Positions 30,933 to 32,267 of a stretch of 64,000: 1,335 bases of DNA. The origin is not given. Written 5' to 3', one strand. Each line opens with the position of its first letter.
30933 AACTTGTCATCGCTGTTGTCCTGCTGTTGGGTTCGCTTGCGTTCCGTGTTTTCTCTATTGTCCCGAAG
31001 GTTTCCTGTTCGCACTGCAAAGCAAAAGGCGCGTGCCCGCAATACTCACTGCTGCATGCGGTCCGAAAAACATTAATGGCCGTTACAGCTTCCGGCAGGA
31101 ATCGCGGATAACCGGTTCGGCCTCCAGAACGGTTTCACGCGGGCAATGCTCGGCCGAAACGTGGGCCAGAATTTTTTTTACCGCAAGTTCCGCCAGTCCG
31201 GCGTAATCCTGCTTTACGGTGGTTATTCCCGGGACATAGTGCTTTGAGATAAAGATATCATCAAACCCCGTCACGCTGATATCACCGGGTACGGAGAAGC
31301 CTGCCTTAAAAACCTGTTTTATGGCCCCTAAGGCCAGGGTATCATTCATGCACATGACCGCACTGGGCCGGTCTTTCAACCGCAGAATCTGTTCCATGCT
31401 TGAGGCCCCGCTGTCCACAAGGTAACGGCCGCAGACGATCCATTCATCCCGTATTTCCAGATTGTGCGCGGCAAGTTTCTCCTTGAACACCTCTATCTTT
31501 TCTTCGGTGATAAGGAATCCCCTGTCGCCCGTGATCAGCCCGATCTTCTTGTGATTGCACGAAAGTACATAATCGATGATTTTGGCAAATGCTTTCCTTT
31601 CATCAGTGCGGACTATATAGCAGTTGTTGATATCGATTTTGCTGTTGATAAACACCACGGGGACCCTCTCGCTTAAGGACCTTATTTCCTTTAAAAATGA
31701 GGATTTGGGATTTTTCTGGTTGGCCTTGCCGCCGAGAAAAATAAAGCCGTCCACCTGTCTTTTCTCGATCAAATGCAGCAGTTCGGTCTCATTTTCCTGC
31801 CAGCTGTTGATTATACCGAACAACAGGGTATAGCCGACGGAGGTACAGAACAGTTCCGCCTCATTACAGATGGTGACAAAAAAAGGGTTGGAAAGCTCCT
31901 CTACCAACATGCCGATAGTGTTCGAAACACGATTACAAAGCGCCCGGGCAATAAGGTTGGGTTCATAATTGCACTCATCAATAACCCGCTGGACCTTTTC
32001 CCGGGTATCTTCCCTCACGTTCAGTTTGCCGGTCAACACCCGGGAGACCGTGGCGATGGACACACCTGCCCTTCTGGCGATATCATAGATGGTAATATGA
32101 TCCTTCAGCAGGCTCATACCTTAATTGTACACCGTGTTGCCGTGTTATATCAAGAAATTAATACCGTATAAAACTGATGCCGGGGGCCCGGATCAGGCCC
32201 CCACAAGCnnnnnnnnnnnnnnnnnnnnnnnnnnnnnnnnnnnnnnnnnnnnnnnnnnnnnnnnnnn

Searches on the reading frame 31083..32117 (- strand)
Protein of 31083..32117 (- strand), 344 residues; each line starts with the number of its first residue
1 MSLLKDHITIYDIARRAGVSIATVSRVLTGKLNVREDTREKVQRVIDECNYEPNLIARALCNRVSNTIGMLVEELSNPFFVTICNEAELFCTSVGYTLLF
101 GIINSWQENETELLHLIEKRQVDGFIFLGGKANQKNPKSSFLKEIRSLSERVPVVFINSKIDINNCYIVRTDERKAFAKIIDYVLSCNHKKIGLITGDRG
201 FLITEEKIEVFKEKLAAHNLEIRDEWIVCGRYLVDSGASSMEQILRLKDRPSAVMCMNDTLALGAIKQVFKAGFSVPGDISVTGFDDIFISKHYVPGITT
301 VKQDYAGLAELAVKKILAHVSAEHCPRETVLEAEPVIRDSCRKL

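Call 13: search_protein_families(library=pfam, proteins=[window:31083-32117:-], max_evalue=0.001)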
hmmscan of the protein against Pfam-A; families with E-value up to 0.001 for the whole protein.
window:31083-32117:- (344 aa): 4 families
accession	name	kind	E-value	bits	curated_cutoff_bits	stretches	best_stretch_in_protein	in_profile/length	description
PF13377.12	Peripla_BP_3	-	9e-27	94.6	26.5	1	182-341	2-167/167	Periplasmic binding protein-like domain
PF00356.27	LacI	-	4.8e-20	71.5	27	1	9-54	1-46/46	Bacterial regulatory proteins, lacI family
PF00532.27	Peripla_BP_1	-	4.6e-19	69.4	22.2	1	66-288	2-226/281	Periplasmic binding proteins and sugar binding domain of LacI family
PF13407.12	Peripla_BP_4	-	9.8e-11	42.1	35.1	1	68-321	1-255/258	Periplasmic binding protein domain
